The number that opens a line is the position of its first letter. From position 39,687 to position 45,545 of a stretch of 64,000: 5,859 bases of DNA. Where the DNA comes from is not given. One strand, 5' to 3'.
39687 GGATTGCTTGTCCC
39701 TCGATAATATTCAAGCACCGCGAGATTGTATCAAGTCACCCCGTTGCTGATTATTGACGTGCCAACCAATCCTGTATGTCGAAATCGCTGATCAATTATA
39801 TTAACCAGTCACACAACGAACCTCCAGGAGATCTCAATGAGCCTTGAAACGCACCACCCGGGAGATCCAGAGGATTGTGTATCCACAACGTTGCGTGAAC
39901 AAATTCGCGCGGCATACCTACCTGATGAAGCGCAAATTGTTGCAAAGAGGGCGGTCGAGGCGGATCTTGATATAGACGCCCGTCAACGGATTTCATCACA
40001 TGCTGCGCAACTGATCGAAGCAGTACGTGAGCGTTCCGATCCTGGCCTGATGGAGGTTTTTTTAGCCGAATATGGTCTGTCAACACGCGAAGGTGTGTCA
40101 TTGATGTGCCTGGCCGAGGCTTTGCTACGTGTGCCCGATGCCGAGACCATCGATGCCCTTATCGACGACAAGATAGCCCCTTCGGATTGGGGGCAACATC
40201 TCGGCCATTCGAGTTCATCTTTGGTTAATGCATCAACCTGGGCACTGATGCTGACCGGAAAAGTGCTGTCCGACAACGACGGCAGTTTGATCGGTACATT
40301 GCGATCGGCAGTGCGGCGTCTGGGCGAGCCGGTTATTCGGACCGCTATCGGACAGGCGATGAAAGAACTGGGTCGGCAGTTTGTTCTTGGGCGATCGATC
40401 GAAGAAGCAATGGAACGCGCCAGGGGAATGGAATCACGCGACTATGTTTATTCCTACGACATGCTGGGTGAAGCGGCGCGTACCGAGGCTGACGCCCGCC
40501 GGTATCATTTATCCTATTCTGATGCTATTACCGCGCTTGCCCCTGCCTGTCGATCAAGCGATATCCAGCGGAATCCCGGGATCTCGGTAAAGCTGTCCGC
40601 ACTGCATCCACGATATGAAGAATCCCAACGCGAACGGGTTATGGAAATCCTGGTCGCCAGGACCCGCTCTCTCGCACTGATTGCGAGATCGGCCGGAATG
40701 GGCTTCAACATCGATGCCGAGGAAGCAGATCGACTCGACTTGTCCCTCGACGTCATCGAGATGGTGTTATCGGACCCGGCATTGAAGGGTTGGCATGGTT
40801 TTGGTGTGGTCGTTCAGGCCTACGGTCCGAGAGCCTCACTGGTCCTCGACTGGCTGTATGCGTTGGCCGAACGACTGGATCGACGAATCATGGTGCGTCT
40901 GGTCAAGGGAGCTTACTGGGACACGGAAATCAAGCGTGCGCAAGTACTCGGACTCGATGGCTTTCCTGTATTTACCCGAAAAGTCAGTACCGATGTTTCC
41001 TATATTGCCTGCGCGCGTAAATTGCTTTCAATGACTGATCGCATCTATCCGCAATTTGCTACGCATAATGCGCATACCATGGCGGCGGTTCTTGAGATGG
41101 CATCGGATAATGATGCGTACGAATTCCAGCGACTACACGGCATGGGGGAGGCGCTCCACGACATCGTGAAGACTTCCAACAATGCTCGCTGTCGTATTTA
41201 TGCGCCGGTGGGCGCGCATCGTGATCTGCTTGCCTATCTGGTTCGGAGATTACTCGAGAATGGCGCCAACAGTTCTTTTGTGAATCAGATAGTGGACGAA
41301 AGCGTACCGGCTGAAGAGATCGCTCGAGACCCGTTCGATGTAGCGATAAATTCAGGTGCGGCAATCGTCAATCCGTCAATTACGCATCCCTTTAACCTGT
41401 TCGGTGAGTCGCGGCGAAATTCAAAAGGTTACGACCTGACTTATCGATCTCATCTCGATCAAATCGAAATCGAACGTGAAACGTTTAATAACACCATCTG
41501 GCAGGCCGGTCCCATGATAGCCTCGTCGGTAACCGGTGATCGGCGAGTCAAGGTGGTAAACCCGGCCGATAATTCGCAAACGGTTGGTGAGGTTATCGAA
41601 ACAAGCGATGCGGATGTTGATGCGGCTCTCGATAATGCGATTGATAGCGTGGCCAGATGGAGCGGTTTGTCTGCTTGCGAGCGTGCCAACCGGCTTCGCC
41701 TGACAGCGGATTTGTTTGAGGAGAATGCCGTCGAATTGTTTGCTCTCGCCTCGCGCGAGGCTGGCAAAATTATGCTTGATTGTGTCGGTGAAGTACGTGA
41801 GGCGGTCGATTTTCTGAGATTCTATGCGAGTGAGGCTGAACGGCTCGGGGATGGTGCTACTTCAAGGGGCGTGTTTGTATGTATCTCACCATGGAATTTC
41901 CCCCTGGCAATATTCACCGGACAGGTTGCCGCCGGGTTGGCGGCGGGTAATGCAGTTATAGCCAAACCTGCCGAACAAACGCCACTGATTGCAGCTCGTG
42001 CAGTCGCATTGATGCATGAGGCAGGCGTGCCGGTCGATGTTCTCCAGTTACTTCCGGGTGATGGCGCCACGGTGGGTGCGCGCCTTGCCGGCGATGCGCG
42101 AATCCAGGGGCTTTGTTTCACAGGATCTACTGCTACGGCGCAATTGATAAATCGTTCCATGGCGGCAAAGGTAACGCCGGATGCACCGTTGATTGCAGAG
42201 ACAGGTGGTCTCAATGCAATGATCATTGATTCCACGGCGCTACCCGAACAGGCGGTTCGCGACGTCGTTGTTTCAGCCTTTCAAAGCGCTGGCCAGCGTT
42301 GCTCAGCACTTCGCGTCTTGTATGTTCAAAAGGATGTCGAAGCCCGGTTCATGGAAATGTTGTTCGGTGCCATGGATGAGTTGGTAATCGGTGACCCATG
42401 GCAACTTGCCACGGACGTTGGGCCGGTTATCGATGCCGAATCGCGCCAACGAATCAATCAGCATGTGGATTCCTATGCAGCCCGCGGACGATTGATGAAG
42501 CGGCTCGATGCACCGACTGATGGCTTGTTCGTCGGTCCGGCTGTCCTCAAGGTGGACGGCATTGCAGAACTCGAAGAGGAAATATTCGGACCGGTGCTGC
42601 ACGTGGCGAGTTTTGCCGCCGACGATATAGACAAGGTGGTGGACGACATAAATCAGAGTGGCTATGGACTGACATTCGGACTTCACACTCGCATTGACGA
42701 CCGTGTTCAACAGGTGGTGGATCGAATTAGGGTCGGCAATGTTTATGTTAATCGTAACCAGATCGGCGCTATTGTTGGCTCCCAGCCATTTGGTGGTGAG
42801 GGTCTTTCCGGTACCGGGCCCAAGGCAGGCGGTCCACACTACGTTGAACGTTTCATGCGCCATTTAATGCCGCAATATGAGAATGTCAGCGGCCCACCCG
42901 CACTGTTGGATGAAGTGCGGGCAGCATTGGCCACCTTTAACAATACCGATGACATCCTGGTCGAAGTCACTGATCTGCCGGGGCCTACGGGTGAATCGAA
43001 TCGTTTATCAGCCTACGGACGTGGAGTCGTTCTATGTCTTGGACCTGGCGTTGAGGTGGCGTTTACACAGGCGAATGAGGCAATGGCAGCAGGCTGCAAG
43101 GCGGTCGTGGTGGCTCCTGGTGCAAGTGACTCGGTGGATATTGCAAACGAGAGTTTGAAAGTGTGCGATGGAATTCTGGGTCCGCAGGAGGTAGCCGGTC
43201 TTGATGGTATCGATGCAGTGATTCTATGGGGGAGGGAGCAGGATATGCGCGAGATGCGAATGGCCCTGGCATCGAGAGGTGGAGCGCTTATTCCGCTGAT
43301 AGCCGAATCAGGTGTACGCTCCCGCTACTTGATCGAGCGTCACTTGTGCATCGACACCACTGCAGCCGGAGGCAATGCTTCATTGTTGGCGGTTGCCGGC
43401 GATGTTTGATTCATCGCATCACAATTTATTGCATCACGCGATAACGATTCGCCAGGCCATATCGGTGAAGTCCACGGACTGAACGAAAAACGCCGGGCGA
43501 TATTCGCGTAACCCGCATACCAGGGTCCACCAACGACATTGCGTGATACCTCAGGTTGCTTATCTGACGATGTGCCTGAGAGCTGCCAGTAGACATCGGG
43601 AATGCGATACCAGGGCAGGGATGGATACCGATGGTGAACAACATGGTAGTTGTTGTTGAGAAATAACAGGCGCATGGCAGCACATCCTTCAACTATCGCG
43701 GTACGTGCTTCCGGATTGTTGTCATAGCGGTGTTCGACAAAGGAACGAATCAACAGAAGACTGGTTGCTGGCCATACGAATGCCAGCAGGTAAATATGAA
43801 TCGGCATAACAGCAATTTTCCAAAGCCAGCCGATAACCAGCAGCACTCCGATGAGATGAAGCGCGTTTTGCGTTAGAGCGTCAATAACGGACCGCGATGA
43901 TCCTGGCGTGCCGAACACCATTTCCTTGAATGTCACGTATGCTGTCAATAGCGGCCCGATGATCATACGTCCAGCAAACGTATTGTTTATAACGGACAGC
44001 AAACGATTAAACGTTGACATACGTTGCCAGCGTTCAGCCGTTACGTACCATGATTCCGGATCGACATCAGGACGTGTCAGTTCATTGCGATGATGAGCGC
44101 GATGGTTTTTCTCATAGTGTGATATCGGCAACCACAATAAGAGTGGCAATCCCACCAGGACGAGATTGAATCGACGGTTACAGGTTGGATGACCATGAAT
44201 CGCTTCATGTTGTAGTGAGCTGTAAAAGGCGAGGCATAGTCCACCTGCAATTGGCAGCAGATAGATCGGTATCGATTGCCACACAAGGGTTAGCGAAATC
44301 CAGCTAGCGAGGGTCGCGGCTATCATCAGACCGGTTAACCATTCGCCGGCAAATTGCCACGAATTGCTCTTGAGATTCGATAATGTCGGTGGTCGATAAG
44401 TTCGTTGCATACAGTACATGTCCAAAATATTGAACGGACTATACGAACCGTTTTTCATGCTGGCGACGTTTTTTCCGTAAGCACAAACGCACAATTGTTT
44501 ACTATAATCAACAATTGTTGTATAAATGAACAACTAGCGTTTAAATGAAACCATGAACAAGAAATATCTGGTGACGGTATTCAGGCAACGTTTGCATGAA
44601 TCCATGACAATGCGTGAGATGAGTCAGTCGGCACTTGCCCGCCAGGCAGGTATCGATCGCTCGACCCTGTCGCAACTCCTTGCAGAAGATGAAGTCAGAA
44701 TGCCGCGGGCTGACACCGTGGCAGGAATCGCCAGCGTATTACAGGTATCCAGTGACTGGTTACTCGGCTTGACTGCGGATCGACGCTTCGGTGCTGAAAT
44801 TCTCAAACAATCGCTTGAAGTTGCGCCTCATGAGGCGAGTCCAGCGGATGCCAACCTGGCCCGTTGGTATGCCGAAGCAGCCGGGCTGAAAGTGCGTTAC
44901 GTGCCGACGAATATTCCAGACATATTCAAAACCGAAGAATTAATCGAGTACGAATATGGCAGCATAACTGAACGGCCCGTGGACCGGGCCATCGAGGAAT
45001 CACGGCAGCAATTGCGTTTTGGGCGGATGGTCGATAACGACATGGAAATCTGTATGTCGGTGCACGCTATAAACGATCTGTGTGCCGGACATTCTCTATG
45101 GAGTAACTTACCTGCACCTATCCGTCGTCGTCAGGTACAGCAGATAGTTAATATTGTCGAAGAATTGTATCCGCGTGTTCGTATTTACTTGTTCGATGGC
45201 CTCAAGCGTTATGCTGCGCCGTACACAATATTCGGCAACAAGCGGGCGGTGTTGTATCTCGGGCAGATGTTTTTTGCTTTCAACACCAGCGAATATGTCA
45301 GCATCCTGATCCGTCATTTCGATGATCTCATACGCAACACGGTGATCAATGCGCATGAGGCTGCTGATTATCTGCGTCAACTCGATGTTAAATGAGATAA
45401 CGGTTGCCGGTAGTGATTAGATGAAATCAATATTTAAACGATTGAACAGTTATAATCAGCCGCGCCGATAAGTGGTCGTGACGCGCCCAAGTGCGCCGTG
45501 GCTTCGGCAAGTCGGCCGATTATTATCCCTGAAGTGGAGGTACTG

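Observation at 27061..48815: Shared 21-bp-periodic box upstream of mttB1, mttB2 and the GcvT-family gene defines a putative regulon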

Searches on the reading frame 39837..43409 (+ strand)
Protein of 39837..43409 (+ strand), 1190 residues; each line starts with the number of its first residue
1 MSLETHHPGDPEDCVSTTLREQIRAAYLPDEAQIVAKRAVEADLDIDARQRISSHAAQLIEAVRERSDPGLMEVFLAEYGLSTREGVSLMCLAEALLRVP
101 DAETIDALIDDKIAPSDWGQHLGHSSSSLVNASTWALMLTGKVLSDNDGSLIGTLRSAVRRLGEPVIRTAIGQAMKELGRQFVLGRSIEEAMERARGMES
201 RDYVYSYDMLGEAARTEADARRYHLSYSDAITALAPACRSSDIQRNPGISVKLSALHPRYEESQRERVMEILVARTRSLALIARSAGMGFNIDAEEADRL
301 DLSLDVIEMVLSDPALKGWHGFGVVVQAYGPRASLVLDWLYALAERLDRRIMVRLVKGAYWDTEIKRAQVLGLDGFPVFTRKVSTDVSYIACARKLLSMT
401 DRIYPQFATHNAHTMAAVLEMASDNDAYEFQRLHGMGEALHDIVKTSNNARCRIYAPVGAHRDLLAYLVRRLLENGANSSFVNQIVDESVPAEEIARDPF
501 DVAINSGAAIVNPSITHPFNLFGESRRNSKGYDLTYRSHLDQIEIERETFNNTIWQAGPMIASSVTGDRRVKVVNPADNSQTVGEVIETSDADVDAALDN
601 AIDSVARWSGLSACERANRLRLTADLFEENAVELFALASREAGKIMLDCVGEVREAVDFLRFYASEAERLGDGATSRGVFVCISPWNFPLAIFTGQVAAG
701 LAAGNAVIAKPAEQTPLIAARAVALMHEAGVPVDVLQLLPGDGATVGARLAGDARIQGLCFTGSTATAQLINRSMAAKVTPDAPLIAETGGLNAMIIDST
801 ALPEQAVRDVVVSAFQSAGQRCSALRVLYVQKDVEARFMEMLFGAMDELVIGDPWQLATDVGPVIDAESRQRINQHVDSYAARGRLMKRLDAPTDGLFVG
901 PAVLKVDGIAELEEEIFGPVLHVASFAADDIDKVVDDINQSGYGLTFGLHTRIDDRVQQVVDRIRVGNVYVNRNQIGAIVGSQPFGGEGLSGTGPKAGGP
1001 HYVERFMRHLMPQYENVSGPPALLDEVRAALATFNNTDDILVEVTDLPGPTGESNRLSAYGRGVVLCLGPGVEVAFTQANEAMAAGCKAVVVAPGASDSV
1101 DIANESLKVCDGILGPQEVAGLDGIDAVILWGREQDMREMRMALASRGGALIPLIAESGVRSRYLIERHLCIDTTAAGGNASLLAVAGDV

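Call 44: search_protein_families(library=pfam, proteins=[window:39837-43409:+])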
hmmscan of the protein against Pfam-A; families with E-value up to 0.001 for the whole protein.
window:39837-43409:+ (1190 aa): 4 families
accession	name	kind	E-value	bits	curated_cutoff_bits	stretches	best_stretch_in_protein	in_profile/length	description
PF00171.27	Aldedh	-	1.1e-108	364.2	23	1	569-1008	7-457/461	Aldehyde dehydrogenase family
PF01619.24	Pro_dh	-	2e-101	339.7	27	1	192-484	2-278/278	Proline dehydrogenase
PF14850.11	Pro_dh-DNA_bdg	-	1.4e-43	148.4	27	1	72-182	2-112/112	DNA-binding domain of Proline dehydrogenase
PF18327.6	PRODH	-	2.2e-08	34.7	26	1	17-64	1-48/48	Proline utilization A proline dehydrogenase N-terminal domain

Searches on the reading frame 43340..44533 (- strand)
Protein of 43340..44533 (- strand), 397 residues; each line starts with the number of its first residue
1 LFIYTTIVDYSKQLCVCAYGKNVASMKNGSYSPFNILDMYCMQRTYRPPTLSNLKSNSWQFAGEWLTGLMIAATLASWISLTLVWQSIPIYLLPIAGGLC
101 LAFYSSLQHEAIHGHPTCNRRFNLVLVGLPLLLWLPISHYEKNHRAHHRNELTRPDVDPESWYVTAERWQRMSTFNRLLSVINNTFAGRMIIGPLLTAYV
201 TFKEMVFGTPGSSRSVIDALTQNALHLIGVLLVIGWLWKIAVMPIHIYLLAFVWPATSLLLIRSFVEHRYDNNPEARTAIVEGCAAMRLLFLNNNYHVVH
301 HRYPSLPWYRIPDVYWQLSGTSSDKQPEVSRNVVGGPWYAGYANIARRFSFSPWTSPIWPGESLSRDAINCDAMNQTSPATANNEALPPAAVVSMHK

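Call 4: search_protein_families(library=pfam, proteins=[window:43340-44533:-])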
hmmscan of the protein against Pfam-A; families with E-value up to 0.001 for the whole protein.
window:43340-44533:- (397 aa): 1 family
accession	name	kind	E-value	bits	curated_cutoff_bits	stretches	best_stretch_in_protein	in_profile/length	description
PF00487.30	FA_desaturase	-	1.6e-31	110.5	29.7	1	91-321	6-241/253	Fatty acid desaturase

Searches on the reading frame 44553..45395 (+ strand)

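Call 4: search_protein_families(library=pfam, proteins=[window:44553-45395:+])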
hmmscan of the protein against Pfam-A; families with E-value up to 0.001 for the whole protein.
window:44553-45395:+ (280 aa): 4 families
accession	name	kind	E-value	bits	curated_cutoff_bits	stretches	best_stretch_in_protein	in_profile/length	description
PF01381.28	HTH_3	-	7.3e-09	36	23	1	21-70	8-55/55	Helix-turn-helix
PF13443.12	HTH_26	-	1e-07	32.5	22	1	13-66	1-53/63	Cro/C1-type HTH DNA-binding domain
PF13560.12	HTH_31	-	3.3e-05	24.5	27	1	11-66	3-57/64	Helix-turn-helix domain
PF12844.13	HTH_19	-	4.8e-05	23.6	30.2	1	20-71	10-59/64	Helix-turn-helix domain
